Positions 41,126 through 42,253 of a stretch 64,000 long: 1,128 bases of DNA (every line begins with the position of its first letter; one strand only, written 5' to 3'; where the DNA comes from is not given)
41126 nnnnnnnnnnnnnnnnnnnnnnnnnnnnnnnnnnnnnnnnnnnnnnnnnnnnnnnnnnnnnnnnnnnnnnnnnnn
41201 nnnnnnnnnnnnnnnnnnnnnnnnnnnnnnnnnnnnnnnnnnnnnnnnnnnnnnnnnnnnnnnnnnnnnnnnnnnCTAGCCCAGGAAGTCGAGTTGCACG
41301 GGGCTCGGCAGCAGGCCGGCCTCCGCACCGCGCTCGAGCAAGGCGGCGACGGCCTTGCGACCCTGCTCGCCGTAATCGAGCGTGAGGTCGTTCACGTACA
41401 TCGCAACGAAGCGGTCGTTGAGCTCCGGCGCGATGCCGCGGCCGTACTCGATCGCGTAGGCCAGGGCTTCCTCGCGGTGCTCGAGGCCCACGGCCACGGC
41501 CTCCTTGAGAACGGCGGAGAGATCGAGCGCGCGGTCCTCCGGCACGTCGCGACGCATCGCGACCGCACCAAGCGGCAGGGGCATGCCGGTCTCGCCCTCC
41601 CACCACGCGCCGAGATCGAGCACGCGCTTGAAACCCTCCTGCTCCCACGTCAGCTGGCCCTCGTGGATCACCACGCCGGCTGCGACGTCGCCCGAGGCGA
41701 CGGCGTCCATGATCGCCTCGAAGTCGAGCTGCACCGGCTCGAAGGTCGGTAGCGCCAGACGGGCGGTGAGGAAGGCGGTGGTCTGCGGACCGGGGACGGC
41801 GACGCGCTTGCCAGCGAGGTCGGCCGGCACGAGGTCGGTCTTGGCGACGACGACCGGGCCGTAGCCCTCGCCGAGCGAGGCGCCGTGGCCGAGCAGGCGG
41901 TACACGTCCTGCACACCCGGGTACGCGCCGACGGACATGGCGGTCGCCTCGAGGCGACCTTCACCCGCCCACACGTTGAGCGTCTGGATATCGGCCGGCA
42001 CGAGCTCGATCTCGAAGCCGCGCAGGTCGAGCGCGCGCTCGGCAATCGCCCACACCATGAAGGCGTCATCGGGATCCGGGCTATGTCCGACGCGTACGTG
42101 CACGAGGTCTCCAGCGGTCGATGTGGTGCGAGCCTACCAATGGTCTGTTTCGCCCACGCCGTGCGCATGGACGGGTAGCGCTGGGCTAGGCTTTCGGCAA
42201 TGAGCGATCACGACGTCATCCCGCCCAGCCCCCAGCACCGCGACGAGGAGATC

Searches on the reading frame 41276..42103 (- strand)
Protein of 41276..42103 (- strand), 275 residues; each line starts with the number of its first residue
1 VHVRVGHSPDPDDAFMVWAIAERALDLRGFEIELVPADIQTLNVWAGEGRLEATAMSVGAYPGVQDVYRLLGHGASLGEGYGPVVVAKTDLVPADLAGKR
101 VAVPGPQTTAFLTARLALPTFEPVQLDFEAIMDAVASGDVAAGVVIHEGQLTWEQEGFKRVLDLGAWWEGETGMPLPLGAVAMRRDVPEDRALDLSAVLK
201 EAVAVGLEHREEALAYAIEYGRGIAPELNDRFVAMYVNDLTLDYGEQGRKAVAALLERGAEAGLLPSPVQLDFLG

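Call 28: search_protein_families(library=pfam, proteins=[window:41276-42103:-], max_evalue=0.01)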
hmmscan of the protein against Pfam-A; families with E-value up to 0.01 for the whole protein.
window:41276-42103:- (275 aa): 2 families
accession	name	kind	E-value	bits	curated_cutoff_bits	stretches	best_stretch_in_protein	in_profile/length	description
PF02621.19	VitK2_biosynth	-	2.6e-69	233.9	26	1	4-261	2-252/252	Menaquinone biosynthesis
PF12974.12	Phosphonate-bd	-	0.0074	16.1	27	0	92-199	99-213/242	ABC transporter, phosphonate, periplasmic substrate-binding protein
